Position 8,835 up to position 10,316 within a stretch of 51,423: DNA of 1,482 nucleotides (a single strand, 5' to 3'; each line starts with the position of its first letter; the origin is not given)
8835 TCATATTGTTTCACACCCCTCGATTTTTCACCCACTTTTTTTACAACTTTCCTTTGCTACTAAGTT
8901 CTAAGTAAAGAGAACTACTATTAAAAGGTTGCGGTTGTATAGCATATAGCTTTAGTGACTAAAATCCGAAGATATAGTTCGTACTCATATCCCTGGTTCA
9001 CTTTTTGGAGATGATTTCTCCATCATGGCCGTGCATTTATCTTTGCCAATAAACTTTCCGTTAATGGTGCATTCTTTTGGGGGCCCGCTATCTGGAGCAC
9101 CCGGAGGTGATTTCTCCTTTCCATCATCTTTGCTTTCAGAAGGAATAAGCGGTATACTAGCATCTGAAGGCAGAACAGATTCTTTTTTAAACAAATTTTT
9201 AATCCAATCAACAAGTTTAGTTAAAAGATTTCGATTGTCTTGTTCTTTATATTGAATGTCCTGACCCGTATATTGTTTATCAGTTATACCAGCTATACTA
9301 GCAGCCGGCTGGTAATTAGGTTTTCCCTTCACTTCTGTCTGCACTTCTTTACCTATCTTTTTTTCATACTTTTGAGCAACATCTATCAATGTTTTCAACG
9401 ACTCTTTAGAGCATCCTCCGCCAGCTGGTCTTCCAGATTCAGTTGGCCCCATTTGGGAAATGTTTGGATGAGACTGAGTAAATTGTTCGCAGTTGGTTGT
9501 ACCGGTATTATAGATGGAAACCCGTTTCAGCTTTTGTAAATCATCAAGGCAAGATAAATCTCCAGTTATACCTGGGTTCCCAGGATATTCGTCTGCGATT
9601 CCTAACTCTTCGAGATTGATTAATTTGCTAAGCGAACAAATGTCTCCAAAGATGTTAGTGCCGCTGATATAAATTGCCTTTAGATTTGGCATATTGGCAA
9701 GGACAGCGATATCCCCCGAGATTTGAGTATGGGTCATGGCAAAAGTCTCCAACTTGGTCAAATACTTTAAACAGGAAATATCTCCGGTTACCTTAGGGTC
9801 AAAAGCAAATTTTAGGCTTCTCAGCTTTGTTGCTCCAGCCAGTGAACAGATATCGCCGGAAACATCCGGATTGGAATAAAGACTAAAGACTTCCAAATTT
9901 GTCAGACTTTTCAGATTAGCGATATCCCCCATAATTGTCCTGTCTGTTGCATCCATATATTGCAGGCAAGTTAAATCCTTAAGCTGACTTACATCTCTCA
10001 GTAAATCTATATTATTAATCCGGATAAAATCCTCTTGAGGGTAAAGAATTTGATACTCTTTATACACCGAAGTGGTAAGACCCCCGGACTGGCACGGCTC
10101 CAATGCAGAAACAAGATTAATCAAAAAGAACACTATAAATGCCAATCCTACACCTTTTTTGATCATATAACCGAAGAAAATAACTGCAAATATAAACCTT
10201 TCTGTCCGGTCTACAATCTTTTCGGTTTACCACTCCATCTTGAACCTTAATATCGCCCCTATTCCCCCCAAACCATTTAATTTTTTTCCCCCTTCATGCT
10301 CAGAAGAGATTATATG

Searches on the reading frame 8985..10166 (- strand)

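Call 43: search_protein_families(library=pfam, max_evalue=0.0001, proteins=[window:8985-10166:-])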
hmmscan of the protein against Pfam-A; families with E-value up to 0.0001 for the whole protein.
window:8985-10166:- (393 aa): 2 families
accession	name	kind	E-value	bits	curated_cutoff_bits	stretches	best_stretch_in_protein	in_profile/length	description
PF12799.13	LRR_4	-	1.2e-09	38.5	27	0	137-180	1-43/44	Leucine Rich repeats (2 copies)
PF23598.1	LRR_14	-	4.7e-08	32.6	40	1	56-188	86-220/353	Leucine-rich repeat region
